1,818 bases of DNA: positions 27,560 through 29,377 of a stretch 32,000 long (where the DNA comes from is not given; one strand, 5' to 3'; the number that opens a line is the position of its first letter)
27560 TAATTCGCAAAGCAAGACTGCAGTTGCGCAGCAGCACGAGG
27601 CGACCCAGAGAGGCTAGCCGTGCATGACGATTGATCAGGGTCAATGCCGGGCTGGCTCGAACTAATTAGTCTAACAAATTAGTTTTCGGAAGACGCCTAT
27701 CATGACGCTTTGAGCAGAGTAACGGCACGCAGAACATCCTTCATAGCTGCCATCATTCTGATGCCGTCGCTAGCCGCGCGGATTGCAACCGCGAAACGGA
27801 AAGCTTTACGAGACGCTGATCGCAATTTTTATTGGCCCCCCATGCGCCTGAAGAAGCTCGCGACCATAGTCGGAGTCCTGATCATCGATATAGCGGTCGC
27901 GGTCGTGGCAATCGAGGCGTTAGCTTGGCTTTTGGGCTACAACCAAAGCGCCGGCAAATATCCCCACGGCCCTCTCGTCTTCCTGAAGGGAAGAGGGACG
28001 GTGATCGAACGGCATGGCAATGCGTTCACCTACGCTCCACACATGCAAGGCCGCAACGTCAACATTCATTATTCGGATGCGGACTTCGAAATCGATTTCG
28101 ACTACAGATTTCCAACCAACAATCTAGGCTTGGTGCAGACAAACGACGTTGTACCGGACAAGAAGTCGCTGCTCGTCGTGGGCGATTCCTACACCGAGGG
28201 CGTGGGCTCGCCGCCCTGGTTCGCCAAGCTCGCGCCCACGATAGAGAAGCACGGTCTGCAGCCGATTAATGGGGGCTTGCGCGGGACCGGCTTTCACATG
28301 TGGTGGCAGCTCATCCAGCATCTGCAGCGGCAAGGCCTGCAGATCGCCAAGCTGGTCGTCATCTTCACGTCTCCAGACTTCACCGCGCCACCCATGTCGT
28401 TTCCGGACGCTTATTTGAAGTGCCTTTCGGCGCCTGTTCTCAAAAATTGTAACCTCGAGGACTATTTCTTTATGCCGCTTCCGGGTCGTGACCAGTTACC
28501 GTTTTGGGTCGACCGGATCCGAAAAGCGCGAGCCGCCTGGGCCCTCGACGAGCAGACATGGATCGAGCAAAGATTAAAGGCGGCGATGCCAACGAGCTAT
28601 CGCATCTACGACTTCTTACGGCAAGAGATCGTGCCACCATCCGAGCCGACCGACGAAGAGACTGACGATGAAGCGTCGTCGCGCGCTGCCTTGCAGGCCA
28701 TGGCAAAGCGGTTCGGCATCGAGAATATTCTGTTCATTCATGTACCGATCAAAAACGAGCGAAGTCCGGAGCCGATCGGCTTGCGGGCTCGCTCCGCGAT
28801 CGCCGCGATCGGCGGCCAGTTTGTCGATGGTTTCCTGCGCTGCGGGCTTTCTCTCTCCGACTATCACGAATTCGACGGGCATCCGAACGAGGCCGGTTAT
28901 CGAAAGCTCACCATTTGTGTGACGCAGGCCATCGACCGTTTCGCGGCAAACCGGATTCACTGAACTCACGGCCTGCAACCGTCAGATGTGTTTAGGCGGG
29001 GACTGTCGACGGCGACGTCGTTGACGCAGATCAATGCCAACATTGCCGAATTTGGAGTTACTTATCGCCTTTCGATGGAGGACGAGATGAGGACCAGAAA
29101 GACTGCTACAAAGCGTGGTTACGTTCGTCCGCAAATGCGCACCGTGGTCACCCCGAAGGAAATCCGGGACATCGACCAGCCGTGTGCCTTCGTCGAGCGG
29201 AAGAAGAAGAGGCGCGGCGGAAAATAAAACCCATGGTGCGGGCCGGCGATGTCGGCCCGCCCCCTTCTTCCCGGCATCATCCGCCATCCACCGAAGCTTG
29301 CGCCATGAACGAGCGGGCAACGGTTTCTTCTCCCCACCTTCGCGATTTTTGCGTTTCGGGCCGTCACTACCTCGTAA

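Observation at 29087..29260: Candidate precursor: 46-aa, strongly cationic, single-Cys peptide followed by an intergenic hairpin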

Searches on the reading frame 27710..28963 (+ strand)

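Call 5: search_protein_families(library=pfam, proteins=[window:27710-28963:+], max_evalue=0.01)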
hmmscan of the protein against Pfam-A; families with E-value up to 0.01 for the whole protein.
window:27710-28963:+ (417 aa): 1 family
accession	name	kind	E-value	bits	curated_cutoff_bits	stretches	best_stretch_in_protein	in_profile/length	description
PF13472.12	Lipase_GDSL_2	-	0.00014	22.8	32.9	0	156-218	1-68/178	GDSL-like Lipase/Acylhydrolase family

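Call 7: search_protein_families(library=ncbifam, proteins=[window:27710-28963:+], max_evalue=0.01)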
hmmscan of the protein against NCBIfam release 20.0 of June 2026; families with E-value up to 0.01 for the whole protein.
window:27710-28963:+ (417 aa): 1 family
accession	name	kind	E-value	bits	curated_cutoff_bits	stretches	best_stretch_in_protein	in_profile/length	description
NF047475.1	GDSL_LA_2490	hypoth_equivalog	0.0095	15.2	325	0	130-227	61-162/431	LA_2490 family SGNH/GDSL-type esterase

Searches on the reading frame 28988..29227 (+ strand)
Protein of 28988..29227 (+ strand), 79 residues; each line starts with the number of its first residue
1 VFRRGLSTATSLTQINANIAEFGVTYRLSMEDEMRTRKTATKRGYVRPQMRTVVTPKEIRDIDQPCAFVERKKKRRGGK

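Call 5: search_protein_families(library=pfam, proteins=[window:28988-29227:+], max_evalue=0.01)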
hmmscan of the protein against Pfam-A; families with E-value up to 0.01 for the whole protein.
window:28988-29227:+ (79 aa): 0 families

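Call 7: search_protein_families(library=ncbifam, proteins=[window:28988-29227:+], max_evalue=0.01)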
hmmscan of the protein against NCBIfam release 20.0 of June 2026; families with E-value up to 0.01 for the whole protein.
window:28988-29227:+ (79 aa): 0 families

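Call 12: find_encoding_contigs(protein=window:28988-29227:+, flank=10000, max_places=6)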
Protein window:28988-29227:+ (79 aa): no gene with exactly this product is on record in the collection.

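Call 13: find_homologous_proteins(query=window:28988-29227:+, max_evalue=10)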
Query window:28988-29227:+ (79 aa): 8 proteins with E <= 10 among 9 candidates.
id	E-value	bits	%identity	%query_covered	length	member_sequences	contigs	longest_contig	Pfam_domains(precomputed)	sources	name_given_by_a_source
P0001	3.5e-14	70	73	63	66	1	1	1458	-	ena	-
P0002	4.4e-14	70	73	57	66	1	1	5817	-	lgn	-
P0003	9.7e-11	60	68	58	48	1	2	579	-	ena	-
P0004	1.5e-10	59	70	56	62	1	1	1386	-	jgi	jgi:hypothetical protein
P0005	4.2e-10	58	71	44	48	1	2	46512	-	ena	-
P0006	6.3e-9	54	70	54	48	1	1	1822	-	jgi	jgi:hypothetical protein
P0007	1.6e-8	52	63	54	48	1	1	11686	-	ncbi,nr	ncbi:MAG: hypothetical protein HC900_02950 [Methylacidiphilales bacterium]|nr:hypothetical protein [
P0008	3.9e-8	51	61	58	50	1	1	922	-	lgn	-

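Call 17: find_encoding_contigs(protein=P0005, flank=10000, max_places=4)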
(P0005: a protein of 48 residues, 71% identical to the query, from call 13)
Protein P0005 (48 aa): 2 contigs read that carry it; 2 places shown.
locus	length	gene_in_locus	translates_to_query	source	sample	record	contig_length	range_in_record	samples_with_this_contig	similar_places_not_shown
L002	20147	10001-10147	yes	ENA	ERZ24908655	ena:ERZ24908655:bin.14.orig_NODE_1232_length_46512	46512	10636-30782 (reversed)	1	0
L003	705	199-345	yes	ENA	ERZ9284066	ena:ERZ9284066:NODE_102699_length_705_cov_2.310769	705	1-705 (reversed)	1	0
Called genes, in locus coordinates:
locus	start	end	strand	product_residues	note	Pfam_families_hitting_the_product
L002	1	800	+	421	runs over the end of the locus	PF04389:Peptidase_M28 (weak), PF01546:Peptidase_M20, PF07687:M20_dimer (weak)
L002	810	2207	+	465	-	PF20695:UbiD_N, PF01977:UbiD, PF20696:UbiD_C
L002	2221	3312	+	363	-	PF06032:S-Me-THD_N, PF20906:S-Me-THD_C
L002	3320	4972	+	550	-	PF17391:Urocanase_N, PF01175:Urocanase, PF17392:Urocanase_C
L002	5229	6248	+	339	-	PF03480:DctP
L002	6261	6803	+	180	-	PF04290:DctQ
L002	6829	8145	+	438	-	PF06808:DctM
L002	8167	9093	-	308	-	PF00126:HTH_1, PF03466:LysR_substrate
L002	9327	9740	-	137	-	-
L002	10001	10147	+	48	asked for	-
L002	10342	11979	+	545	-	PF04055:Radical_SAM, PF13353:Fer4_12 (weak), PF05402:PqqD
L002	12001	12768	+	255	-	PF13649:Methyltransf_25, PF08241:Methyltransf_11, PF08242:Methyltransf_12 (weak)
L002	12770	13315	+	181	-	PF01590:GAF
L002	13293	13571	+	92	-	PF05402:PqqD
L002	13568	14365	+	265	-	PF27840:ScmC (weak)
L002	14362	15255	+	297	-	PF05401:NodS, PF13489:Methyltransf_23, PF13649:Methyltransf_25, PF13847:Methyltransf_31, PF08241:Methyltransf_11, PF08242:Methyltransf_12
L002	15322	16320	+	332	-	PF00005:ABC_tran, PF13304:AAA_21 (weak)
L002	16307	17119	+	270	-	PF06182:ABC2_membrane_6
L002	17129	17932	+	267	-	PF06182:ABC2_membrane_6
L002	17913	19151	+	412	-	-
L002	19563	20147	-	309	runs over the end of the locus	PF00440:TetR_N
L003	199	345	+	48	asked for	-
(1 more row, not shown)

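Call 18: find_encoding_contigs(protein=P0007, flank=10000, max_places=4)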
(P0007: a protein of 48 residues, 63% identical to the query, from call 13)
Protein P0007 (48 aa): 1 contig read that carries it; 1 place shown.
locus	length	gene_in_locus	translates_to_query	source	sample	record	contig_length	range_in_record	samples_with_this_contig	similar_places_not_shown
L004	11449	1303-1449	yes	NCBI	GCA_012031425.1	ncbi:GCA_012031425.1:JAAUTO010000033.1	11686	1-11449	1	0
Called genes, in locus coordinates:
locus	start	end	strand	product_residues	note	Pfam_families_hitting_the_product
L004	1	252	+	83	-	?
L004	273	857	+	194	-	-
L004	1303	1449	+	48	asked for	-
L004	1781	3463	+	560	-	PF04055:Radical_SAM, PF05402:PqqD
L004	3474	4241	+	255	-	PF13489:Methyltransf_23, PF13649:Methyltransf_25, PF13847:Methyltransf_31, PF08241:Methyltransf_11, PF08242:Methyltransf_12 (weak)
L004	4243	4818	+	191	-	PF01590:GAF (weak)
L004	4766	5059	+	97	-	PF05402:PqqD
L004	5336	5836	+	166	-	-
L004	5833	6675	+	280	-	PF05401:NodS (weak), PF02353:CMAS (weak), PF13489:Methyltransf_23, PF00398:RrnaAD (faint), PF08241:Methyltransf_11, PF08242:Methyltransf_12, PF13649:Methyltransf_25, PF13847:Methyltransf_31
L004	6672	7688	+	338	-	PF00005:ABC_tran, PF13304:AAA_21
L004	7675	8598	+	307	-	PF06182:ABC2_membrane_6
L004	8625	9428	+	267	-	PF06182:ABC2_membrane_6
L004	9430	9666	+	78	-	-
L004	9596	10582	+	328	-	-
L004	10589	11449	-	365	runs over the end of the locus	PF00990:GGDEF, PF00563:EAL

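Call 30: search_protein_families(library=pfam, proteins=[L002:12001-12768:+, L002:12770-13315:+, L002:13568-14365:+, L002:14362-15255:+, L002:17913-19151:+, L002:9327-9740:-, L002:16307-17119:+], max_evalue=0.1)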
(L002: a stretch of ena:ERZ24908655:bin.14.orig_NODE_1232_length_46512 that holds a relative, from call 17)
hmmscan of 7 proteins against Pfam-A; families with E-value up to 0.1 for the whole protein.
L002:12001-12768:+ (255 aa): 8 families
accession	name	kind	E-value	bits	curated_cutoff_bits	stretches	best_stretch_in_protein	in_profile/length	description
PF13649.12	Methyltransf_25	-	2.6e-12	47.7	27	1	40-136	1-97/97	Methyltransferase domain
PF08241.18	Methyltransf_11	-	2.6e-09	38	21.2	1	41-140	1-95/95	Methyltransferase domain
PF08242.18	Methyltransf_12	-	5.8e-06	27.4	30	1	41-138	1-98/98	Methyltransferase domain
PF13847.12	Methyltransf_31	-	0.00021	21.4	27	1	39-141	6-110/145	Methyltransferase domain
PF13489.12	Methyltransf_23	-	0.0049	17.1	27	1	35-143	21-119/164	Methyltransferase domain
PF03848.20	TehB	-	0.0075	16.2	20.4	1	36-105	30-100/193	Tellurite resistance protein TehB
PF06080.18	DUF938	-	0.017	15.3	27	1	29-140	17-137/202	Protein of unknown function (DUF938)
PF01209.24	Ubie_methyltran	-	0.052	13.3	20.1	1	35-84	49-98/233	ubiE/COQ5 methyltransferase family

L002:12770-13315:+ (181 aa): 2 families
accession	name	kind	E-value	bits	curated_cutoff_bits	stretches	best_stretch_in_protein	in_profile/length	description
PF01590.32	GAF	-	6.5e-08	33.6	22.4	1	29-147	12-126/133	GAF domain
PF13185.12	GAF_2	-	0.0042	17.7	28.6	1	31-140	16-121/136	GAF domain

L002:13568-14365:+ (265 aa): 3 families
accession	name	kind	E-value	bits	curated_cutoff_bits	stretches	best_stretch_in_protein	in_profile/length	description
PF13191.12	AAA_16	-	0.00079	20.4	32.6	1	100-201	19-124/167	AAA ATPase domain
PF13481.12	AAA_25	-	0.0036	17.4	27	1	102-126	32-56/195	AAA domain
PF07475.17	Hpr_kinase_C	-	0.0051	16.8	33.3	1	93-136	8-51/171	HPr Serine kinase C-terminal domain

L002:14362-15255:+ (297 aa): 10 families
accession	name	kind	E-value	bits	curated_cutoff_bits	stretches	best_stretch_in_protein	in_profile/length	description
PF08241.18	Methyltransf_11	-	1.6e-16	61.2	21.2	1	49-143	2-94/95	Methyltransferase domain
PF13649.12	Methyltransf_25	-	1.7e-16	61.1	27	1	47-140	1-97/97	Methyltransferase domain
PF13847.12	Methyltransf_31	-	1.2e-11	44.9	27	1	46-169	6-127/145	Methyltransferase domain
PF08242.18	Methyltransf_12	-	1.1e-10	42.5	30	1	49-142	2-98/98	Methyltransferase domain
PF13489.12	Methyltransf_23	-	4.6e-09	36.7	27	1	27-146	6-118/164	Methyltransferase domain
PF05401.17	NodS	-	6.1e-09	36.4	24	1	14-176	15-180/201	Nodulation protein S (NodS)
PF00891.24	Methyltransf_2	-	0.0015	18.4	22.3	1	43-144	62-164/210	O-methyltransferase domain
PF00398.26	RrnaAD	-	0.0047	16.5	24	1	46-104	33-91/263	Ribosomal RNA adenine dimethylase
PF01728.25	FtsJ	-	0.018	15.4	24.1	1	45-105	23-82/181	FtsJ-like methyltransferase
PF05175.20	MTS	-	0.081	13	23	0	41-100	30-92/170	Methyltransferase small domain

L002:17913-19151:+ (412 aa): 3 families
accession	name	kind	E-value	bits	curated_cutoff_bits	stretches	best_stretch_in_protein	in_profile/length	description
PF01433.26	Peptidase_M1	-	0.0001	22.4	27.7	1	266-312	66-112/218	Peptidase family M1 domain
PF05299.18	Peptidase_M61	-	0.0023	18.8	22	1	268-320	3-66/118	M61 glycyl aminopeptidase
PF20432.4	Xre-like-HTH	-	0.076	13.8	25.8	1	306-335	17-45/63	Antitoxin Xre-like helix-turn-helix domain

L002:9327-9740:- (137 aa): 0 families

L002:16307-17119:+ (270 aa): 1 family
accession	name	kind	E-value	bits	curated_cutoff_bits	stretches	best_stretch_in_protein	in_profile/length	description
PF06182.17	ABC2_membrane_6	-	5.5e-16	59.5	22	1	40-253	4-217/229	ABC-2 family transporter protein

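Call 31: search_protein_families(library=ncbifam, proteins=[L002:10342-11979:+, L002:12001-12768:+, L002:12770-13315:+, L002:13293-13571:+, L002:13568-14365:+, L002:14362-15255:+, L002:15322-16320:+, L002:17913-19151:+, L002:10001-10147:+], max_evalue=0.1)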
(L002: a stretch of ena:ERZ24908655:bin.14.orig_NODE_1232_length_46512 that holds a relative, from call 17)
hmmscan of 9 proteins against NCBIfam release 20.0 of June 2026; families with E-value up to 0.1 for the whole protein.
L002:10342-11979:+ (545 aa): 80 families (the best 25 are shown)
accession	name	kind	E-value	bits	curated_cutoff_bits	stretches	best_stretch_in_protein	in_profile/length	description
TIGR03974.1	rSAM_six_Cys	equivalog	2.5e-54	184.9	425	1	71-428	93-448/451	thioether cross-link-forming SCIFF peptide maturase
NF047865.1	rSAM_PapB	equivalog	2.3e-51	175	340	1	74-410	2-330/330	PapB family radical SAM/SPASM ranthipeptide maturase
TIGR03906.1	quino_hemo_SAM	equivalog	2.1e-48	165.2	453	1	73-444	92-462/467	quinohemoprotein amine dehydrogenase maturation protein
TIGR04064.1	rSAM_nif11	equivalog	4.9e-48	164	518.7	1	70-434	73-438/459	nif11-like peptide radical SAM maturase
NF040492.1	not_ScfB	exception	5e-42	144.3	855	1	74-427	94-446/450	ScfB-related radical SAM/SPASM orphan maturase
TIGR04068.1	rSAM_ocin_clost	equivalog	2.7e-37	128.7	500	2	74-231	83-239/462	Cys-rich peptide radical SAM maturase CcpM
NF035951.1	rSAM_RumMC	equivalog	3.4e-27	95.3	720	2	75-222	112-257/510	RumMC family radical SAM sactipeptide maturase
NF041298.1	rSAM_mat_DynA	equivalog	1.1e-24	87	450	1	80-409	6-334/356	dynobactin maturation radical SAM/SPASM protein DynA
TIGR03978.1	rSAM_paired_1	equivalog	1.8e-22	79.7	370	1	79-248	87-251/466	His-Xaa-Ser system radical SAM maturase HxsB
NF038107.1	rSAM_NF038107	equivalog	9.9e-22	77.3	600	1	80-429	90-430/444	Cys-every-fifth radical SAM/SPASM peptide maturase CefB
NF038170.1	lachnocin_rSAM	equivalog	1.7e-20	73.4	550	1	74-223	75-222/440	lachnocin radical SAM maturase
TIGR03942.1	sulfatase_rSAM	equivalog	2.9e-20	72.7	349.45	2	81-226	7-150/363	anaerobic sulfatase maturase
TIGR04148.1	GG_samocin_CFB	equivalog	1.1e-19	70.9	300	1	75-230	17-176/411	radical SAM peptide maturase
TIGR04280.1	geopep_mat_rSAM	hypoth_equivalog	1.4e-19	70.4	400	1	76-397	85-393/428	geopeptide radical SAM maturase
TIGR04163.1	rSAM_cobopep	equivalog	4.3e-19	68.6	375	1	75-411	64-402/428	peptide-modifying radical SAM enzyme CbpB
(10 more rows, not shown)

L002:12001-12768:+ (255 aa): 24 families
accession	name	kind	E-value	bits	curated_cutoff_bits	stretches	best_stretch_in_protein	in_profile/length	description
NF041820.1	daptide_MTase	equivalog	7.1e-13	48.6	175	1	37-228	37-224/243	daptide-type RiPP biosynthesis methyltransferase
NF051855.1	GlySarMtaseBact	equivalog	8.1e-08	32.2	350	1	21-112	40-131/259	glycine/sarcosine N-methyltransferase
NF043040.1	corrin_prot_MT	hypoth_equivalog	1.7e-07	30.9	180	1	36-140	41-147/216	corrinoid protein-associated methyltransferase CpaM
NF008992.0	PRK12335.1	equivalog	3.3e-05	23.2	303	1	15-97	101-183/289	SAM-dependent methyltransferase TehB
NF008405.0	PRK11207.1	equivalog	8.5e-05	22.1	218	1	18-102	12-97/198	tellurite resistance methyltransferase TehB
TIGR02021.1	BchM-ChlM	equivalog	0.00016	21.2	158.9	1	38-84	56-103/218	magnesium protoporphyrin IX methyltransferase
TIGR01934.1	MenG_MenH_UbiE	subfamily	0.00028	20.3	158.35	1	38-146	41-148/223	ubiquinone/menaquinone biosynthesis methyltransferase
NF008264.0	PRK11036.1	equivalog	0.0013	18.2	366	1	23-111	28-121/261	tRNA uridine 5-oxyacetic acid(34) methyltransferase CmoM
NF041255.1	mycofact_MftM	equivalog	0.004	16.5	200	1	38-98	141-201/289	mycofactocin oligosaccharide methyltransferase MftM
NF045667.1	MTase_DVU1556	equivalog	0.0044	16.5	155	1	39-114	25-103/213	DVU_1556 family methyltransferase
NF010703.0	PRK14103.1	equivalog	0.0066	15.9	320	1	21-102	14-91/256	trans-aconitate 2-methyltransferase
NF001241.0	PRK00216.1-2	equivalog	0.01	15.5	327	1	39-79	54-94/231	demethylmenaquinone methyltransferase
TIGR01983.1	UbiG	equivalog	0.011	15.1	102.95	1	38-85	51-99/228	bifunctional 2-polyprenyl-6-hydroxyphenol methylase/3-demethylubiquinol 3-O-methyltransferase UbiG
NF007610.0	PRK10258.1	equivalog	0.011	15.1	342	1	36-83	42-90/251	malonyl-ACP O-methyltransferase BioC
TIGR04543.1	ketoArg_3Met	equivalog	0.016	14.3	425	1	36-83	149-198/336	2-ketoarginine methyltransferase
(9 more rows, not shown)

L002:12770-13315:+ (181 aa): 0 families

L002:13293-13571:+ (92 aa): 4 families
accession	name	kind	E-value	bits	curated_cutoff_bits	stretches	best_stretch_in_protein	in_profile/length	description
NF033530.1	lasso_PqqD_Strm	exception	7.9e-13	48.4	70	1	12-84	5-77/78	lasso peptide biosynthesis PqqD family chaperone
TIGR04353.1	PqqD_rel_X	equivalog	1.4e-06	29.1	35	1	17-85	2-73/74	HPr-rel-A system PqqD family peptide chaperone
TIGR03859.1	PQQ_PqqD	equivalog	0.00027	20.7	46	1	28-85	24-80/81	pyrroloquinoline quinone biosynthesis peptide chaperone PqqD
NF041823.1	daptide_RRE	equivalog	0.049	12.7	150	1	8-77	265-327/331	daptide biosynthesis RiPP recognition protein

L002:13568-14365:+ (265 aa): 5 families
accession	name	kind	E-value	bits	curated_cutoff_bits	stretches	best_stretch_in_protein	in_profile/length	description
TIGR04352.1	HprK_rel_A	equivalog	2.6e-10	39.9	200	1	74-153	79-160/280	HprK-related kinase A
TIGR04249.1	SCM_chp_ScmC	equivalog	3.5e-05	23.3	125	1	88-137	122-170/292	SynChlorMet cassette protein ScmC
TIGR04355.1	HprK_rel_B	hypoth_equivalog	3.6e-05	23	200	1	88-130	141-183/351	HprK-related kinase B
NF003883.0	PRK05428.2-1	equivalog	0.0017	17.8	252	1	93-141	17-65/189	HPr kinase/phosphorylase-related protein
TIGR00679.1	hpr-ser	equivalog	0.0076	15.5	240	1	94-139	134-179/300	HPr(Ser) kinase/phosphatase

L002:14362-15255:+ (297 aa): 30 families (the best 25 are shown)
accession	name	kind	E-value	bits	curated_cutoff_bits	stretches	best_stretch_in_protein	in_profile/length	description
NF045667.1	MTase_DVU1556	equivalog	1.3e-09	37.8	155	1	45-145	24-120/213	DVU_1556 family methyltransferase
NF043040.1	corrin_prot_MT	hypoth_equivalog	7.4e-09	35.4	180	1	46-145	44-148/216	corrinoid protein-associated methyltransferase CpaM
NF041650.1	nod_mtase_NodS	equivalog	1.7e-08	34.4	300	1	14-143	10-138/190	nodulation methyltransferase NodS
TIGR00740.1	TIGR00740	equivalog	9.8e-07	28.7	193.3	1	46-147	56-162/239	carboxy-S-adenosyl-L-methionine synthase CmoA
NF000499.2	Erm23S_rRNA_broad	equivalog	1.6e-06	27.7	212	1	46-103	26-83/244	23S ribosomal RNA methyltransferase Erm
NF041537.1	ArsM_AhpD_UU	exception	1.9e-06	26.9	510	1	47-150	80-186/345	arsenite methyltransferase/AhpD domain selenoprotein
TIGR01983.1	UbiG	equivalog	2.5e-06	27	102.95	1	47-145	53-152/228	bifunctional 2-polyprenyl-6-hydroxyphenol methylase/3-demethylubiquinol 3-O-methyltransferase UbiG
TIGR02072.1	BioC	equivalog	6e-06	26.2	184.95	1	23-145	13-133/244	malonyl-ACP O-methyltransferase BioC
NF045825.1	FAmtase_mtf2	equivalog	9.7e-06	25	400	1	51-144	66-158/248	fatty-acid O-methyltransferase Mtf2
NF041820.1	daptide_MTase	equivalog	5e-05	22.9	175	1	44-154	37-152/243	daptide-type RiPP biosynthesis methyltransferase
TIGR02021.1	BchM-ChlM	equivalog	0.00012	21.5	158.9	1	34-134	45-145/218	magnesium protoporphyrin IX methyltransferase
NF041658.1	ornithlipidmtase_OlsG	equivalog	0.00017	21.4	350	1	45-102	42-102/191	ornithine lipid N-methyltransferase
NF002909.0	PRK03522.2-1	equivalog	0.00017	20.8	553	1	46-101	235-292/374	23S rRNA (uracil(747)-C(5))-methyltransferase RlmC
NF001244.0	PRK00216.1-5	equivalog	0.00022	20.6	216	1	46-142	51-151/236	bifunctional demethylmenaquinone methyltransferase/2-methoxy-6-polyprenyl-1,4-benzoquinol methylase UbiE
NF041536.1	ArsM_DUF2284_UU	exception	0.00032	19.2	575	1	47-149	80-185/459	arsenite methyltransferase/DUF2284 domain selenoprotein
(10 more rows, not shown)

L002:15322-16320:+ (332 aa): 196 families (the best 25 are shown)
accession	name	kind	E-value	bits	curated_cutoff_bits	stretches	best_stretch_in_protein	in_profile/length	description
TIGR01188.1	drrA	subfamily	6.6e-50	170.1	312.45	1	38-328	6-298/302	daunorubicin resistance ABC transporter, ATP-binding protein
TIGR03864.1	PQQ_ABC_ATP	hypoth_equivalog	5.8e-42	143.8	302.25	1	39-247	15-221/236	ABC transporter, ATP-binding subunit, PQQ-dependent alcohol dehydrogenase system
TIGR04521.1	ECF_ATPase_2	equivalog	3.6e-40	137.8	330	1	35-285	15-269/279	energy-coupling factor transporter ATPase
NF033858.1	ABC2_perm_RbbA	equivalog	1.8e-35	122.2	1050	1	40-245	281-484/909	ribosome-associated ATPase/putative transporter RbbA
NF010157.0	PRK13636.1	equivalog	2e-35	122.4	463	1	39-254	20-238/285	cobalt transporter ATP-binding subunit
TIGR03522.1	GldA_ABC_ATP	equivalog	5.6e-34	118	402.6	1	39-243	16-217/301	gliding motility-associated ABC transporter ATP-binding subunit GldA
TIGR04520.1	ECF_ATPase_1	equivalog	1.7e-33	116.2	315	1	36-280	13-255/269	energy-coupling factor transporter ATPase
TIGR01166.1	cbiO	subfamily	5e-33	114.2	211.8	1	39-220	6-189/190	cobalt ABC transporter, ATP-binding protein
TIGR03873.1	F420-0_ABC_ATP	hypoth_equivalog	6e-33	114.2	372.4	1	41-246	17-225/256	putative F420-0 ABC transporter ATP-binding protein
TIGR02673.1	FtsE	equivalog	1.4e-32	113.2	264.85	1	37-235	14-214/214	cell division ATP-binding protein FtsE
NF010060.0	PRK13537.1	equivalog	2.3e-32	112.1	521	1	42-246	32-234/314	nodulation factor ABC transporter ATP-binding protein NodI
TIGR04406.1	LPS_export_lptB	equivalog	3.8e-31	108.2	240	1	40-246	16-223/239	LPS export ABC transporter ATP-binding protein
TIGR03740.1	galliderm_ABC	subfamily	3.9e-31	108.5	309.75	1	40-241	15-207/223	lantibiotic protection ABC transporter ATP-binding subunit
NF010068.0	PRK13548.1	equivalog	1.3e-29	103.1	261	1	40-248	20-233/261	heme ABC transporter ATP-binding protein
TIGR02315.1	ABC_phnC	equivalog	1.9e-29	102.8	266.1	1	39-245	16-233/243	phosphonate ABC transporter ATP-binding protein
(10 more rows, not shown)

L002:17913-19151:+ (412 aa): 2 families
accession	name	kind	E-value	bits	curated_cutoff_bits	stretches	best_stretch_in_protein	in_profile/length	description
TIGR02412.1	pepN_strep_liv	equivalog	0.026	12.8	591.2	1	268-324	288-344/832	aminopeptidase N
NF033876.2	flagella_HExxH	equivalog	0.036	13.5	205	1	270-316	132-177/384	flagellinolysin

L002:10001-10147:+ (48 aa): 0 families
